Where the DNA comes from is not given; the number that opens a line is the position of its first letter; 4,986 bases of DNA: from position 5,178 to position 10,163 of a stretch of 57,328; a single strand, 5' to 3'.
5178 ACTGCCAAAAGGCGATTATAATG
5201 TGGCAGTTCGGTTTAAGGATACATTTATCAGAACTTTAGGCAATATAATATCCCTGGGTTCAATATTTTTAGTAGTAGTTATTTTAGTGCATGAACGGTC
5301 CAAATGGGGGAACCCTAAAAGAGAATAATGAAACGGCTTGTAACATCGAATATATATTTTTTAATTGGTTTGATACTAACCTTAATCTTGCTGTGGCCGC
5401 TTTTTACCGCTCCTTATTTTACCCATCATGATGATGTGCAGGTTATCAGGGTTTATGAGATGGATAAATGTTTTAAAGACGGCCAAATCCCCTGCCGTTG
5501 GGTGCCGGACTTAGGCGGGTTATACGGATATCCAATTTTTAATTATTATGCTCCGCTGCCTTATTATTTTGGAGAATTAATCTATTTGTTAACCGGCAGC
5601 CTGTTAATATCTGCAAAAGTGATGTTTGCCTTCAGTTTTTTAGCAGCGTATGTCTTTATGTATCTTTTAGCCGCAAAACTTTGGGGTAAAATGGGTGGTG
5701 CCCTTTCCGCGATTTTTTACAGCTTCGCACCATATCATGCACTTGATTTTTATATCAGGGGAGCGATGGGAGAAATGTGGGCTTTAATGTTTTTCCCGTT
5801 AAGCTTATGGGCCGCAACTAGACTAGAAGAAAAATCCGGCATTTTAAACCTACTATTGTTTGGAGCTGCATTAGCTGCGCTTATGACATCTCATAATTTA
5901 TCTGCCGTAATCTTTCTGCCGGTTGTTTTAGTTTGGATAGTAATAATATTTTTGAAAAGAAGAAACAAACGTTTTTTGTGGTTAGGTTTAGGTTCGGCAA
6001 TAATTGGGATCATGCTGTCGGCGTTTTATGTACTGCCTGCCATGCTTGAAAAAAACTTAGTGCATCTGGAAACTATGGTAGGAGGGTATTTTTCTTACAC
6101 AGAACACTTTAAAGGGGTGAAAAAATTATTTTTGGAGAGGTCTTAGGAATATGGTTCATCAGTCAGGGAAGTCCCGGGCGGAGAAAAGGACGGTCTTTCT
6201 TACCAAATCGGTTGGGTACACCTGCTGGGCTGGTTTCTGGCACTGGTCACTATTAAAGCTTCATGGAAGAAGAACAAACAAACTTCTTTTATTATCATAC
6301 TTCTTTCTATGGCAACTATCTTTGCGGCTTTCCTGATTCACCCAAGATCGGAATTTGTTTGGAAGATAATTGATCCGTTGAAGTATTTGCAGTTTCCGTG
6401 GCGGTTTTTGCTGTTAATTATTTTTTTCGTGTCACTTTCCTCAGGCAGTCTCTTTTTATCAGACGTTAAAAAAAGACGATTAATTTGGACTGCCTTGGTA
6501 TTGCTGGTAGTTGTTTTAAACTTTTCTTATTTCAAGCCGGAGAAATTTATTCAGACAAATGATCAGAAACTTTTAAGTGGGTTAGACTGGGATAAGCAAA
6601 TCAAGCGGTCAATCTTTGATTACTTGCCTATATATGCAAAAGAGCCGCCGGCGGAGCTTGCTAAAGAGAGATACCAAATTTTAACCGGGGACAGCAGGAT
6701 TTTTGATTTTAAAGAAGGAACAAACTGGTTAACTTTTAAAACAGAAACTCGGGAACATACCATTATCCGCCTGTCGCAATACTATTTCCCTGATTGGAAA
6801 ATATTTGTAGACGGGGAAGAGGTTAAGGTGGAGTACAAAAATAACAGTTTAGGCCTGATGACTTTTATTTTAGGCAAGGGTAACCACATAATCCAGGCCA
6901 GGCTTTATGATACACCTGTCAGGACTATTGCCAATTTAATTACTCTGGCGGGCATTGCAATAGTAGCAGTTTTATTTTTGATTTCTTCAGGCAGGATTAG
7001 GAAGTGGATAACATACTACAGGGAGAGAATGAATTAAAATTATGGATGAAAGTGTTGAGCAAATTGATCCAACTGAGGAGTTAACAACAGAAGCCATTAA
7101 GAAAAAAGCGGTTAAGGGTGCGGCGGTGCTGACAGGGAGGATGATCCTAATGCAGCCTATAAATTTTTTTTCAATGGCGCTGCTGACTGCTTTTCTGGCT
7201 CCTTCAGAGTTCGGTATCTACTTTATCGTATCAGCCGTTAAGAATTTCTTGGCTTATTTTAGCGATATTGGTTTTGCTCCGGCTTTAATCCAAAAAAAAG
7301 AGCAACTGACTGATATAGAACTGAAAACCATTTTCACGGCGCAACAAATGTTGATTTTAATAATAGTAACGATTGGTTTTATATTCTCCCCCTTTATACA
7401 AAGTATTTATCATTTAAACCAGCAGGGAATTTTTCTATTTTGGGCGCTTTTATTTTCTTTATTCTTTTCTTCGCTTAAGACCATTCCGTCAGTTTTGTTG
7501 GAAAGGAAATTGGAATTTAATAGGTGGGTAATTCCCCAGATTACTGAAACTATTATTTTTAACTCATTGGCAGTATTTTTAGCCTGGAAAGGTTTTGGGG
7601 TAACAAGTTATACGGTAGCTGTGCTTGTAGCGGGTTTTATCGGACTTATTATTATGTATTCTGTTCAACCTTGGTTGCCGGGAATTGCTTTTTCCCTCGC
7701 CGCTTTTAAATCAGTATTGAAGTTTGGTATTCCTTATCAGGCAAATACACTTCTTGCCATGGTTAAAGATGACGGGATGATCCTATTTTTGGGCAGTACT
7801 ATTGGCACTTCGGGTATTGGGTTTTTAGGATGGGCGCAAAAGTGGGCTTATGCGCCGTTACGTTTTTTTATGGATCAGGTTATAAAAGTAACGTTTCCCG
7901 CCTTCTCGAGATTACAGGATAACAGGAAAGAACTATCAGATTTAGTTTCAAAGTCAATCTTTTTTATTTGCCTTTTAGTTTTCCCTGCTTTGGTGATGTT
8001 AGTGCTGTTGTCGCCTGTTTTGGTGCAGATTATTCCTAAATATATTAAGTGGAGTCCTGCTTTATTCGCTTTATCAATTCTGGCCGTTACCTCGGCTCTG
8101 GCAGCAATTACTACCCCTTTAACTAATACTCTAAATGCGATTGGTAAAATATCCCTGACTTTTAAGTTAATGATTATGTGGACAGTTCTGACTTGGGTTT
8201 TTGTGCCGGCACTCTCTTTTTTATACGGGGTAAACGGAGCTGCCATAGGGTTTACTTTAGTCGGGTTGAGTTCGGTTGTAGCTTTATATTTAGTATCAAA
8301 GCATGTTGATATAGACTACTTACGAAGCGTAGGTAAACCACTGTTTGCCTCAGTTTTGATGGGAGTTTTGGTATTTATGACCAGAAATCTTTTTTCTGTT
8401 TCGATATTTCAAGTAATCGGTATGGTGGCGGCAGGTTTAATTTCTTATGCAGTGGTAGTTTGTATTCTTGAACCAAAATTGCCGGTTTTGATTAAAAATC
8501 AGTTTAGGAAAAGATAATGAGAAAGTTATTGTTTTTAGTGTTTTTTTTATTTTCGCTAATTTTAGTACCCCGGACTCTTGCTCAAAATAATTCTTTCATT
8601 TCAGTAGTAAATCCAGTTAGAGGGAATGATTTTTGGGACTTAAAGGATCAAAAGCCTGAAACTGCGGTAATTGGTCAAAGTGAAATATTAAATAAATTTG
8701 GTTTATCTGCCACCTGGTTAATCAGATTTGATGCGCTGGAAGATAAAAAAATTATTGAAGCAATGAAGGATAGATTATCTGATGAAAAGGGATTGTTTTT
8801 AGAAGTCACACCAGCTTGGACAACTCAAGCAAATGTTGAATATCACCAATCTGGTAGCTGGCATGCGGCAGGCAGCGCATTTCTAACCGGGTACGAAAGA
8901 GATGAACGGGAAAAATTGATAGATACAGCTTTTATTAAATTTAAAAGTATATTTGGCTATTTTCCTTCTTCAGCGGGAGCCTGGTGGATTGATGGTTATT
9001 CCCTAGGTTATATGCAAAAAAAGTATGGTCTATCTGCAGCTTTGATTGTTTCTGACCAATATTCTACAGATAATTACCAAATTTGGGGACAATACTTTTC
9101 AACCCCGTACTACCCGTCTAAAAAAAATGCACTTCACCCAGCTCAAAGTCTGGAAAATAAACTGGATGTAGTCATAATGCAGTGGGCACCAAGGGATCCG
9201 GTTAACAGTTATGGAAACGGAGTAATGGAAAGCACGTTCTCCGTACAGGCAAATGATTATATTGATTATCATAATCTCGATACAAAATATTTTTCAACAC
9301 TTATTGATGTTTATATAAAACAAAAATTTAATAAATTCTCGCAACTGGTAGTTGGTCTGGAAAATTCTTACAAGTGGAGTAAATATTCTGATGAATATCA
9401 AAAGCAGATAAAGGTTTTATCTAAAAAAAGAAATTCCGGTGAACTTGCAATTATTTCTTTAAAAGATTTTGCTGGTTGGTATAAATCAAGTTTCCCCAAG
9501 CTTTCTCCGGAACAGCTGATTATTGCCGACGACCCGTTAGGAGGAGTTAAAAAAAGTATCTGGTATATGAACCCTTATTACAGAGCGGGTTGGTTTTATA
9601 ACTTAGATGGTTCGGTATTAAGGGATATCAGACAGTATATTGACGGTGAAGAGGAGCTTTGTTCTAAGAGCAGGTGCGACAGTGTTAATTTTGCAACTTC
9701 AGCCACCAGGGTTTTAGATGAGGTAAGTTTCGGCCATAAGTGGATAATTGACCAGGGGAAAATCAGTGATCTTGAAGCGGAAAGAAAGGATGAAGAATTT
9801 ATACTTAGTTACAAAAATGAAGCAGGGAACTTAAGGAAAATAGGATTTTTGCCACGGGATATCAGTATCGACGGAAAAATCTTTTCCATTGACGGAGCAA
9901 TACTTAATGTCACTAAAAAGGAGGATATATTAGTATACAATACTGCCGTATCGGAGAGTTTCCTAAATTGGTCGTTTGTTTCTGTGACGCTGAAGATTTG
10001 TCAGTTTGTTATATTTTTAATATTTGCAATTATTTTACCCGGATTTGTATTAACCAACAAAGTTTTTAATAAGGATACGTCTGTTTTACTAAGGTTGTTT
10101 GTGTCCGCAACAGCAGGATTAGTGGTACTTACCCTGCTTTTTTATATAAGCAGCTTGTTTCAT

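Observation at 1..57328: Wall-to-wall glycosylation island: 22 polytopic GT-C-like genes from about 8 families, with no classical initiation/polymerase/ligase set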

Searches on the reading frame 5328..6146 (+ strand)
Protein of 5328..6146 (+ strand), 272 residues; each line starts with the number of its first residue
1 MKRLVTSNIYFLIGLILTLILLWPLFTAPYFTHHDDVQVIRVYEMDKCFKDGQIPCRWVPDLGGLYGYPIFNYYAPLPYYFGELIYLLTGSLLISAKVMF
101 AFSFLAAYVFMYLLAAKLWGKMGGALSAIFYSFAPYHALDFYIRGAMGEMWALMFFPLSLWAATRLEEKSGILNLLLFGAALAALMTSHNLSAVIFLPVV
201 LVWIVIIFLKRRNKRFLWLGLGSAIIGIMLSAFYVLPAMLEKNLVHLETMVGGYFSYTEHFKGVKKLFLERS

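Call 5: search_protein_families(library=pfam, max_evalue=0.01, proteins=[window:5328-6146:+])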
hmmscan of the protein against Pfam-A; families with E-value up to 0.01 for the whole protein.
window:5328-6146:+ (272 aa): 3 families
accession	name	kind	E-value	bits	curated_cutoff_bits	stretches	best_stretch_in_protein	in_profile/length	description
PF10131.15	PTPS_related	-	1.9e-07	30.4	26.4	1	71-249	1-178/621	6-pyruvoyl-tetrahydropterin synthase related domain; membrane protein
PF13231.12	PMT_2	-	1.8e-05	25.5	26.1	1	75-231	3-155/160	Dolichyl-phosphate-mannose-protein mannosyltransferase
PF04932.20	Wzy_C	-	0.0072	16.6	31.7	1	177-232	2-58/149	O-Antigen ligase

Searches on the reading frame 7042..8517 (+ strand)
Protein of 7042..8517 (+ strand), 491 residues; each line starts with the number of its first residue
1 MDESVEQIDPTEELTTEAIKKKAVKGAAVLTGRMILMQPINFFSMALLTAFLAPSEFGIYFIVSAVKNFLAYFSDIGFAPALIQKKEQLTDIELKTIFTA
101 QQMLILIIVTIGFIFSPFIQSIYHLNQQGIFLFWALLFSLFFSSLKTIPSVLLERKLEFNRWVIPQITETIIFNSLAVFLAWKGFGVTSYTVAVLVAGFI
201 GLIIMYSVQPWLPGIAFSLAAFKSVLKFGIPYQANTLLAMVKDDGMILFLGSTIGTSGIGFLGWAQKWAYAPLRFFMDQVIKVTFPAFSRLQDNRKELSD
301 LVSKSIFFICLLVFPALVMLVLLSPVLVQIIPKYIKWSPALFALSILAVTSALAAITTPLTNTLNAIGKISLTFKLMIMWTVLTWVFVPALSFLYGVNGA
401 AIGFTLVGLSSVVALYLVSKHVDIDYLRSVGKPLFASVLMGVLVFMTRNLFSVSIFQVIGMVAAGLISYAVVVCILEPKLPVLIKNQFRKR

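Call 5: search_protein_families(library=pfam, max_evalue=0.01, proteins=[window:7042-8517:+])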
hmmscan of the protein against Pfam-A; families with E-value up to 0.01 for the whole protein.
window:7042-8517:+ (491 aa): 2 families
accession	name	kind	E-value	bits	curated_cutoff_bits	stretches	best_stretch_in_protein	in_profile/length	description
PF13440.11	Polysacc_synt_3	-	5.6e-50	170.7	23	1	48-331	2-283/293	Polysaccharide biosynthesis protein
PF01943.22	Polysacc_synt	-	2.6e-19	70.2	28.2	1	24-292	2-274/274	Polysaccharide biosynthesis protein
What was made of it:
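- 7042..8517 (+): g07, MOP/Wzx-type flippase. PF13440 E 5.6e-50 (call 5).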

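Call 87: search_protein_families(library=ncbifam, max_evalue=0.0001, proteins=[window:7042-8517:+])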
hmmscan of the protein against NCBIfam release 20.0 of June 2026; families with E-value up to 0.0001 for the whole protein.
window:7042-8517:+ (491 aa): 3 families
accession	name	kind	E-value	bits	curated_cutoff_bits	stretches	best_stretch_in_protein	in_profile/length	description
NF007773.0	PRK10459.1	equivalog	1e-43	150.1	273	1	19-490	3-481/492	MOP flippase family protein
NF058658.1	Oglyco_Wzx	exception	1.5e-28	100.1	720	1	17-472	4-459/478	O-glycosylation flippase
NF047674.1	TeichurnBiosyTuaB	equivalog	2.5e-24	86.2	580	1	18-474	3-467/469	teichuronic acid biosynthesis protein TuaB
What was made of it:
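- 7042..8517 (+): Nearest NCBIfam models are MOP flippase, O-glycosylation flippase and TuaB (call 87).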

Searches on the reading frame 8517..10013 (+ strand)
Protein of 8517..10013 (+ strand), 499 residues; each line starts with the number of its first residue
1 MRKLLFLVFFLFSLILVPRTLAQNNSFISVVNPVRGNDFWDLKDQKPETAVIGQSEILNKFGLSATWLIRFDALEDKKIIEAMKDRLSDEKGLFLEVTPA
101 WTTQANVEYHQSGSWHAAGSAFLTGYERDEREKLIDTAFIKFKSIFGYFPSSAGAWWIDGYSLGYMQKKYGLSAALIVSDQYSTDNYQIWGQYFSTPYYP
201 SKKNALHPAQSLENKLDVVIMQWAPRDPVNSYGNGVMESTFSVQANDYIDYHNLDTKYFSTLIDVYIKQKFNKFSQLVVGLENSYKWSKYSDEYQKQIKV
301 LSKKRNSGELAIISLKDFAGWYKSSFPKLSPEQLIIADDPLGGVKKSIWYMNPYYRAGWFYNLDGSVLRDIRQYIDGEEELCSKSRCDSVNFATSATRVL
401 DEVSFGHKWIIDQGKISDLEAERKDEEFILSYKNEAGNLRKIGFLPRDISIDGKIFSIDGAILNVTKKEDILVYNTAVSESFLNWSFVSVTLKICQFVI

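Call 54: search_solved_structures(query=window:8517-10013:+, max_evalue=10)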
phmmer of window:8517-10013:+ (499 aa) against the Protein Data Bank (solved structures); distinct sequences matched with E-value up to 10: 2.
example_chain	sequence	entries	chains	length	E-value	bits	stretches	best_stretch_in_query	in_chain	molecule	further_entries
1fkm_A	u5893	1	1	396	0.76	11.7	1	142-239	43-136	PROTEIN (GYP1P)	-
4yhs_A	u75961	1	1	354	1.4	10.9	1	145-184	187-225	Monosaccharide ABC transporter substrate-binding protein, CUT2 family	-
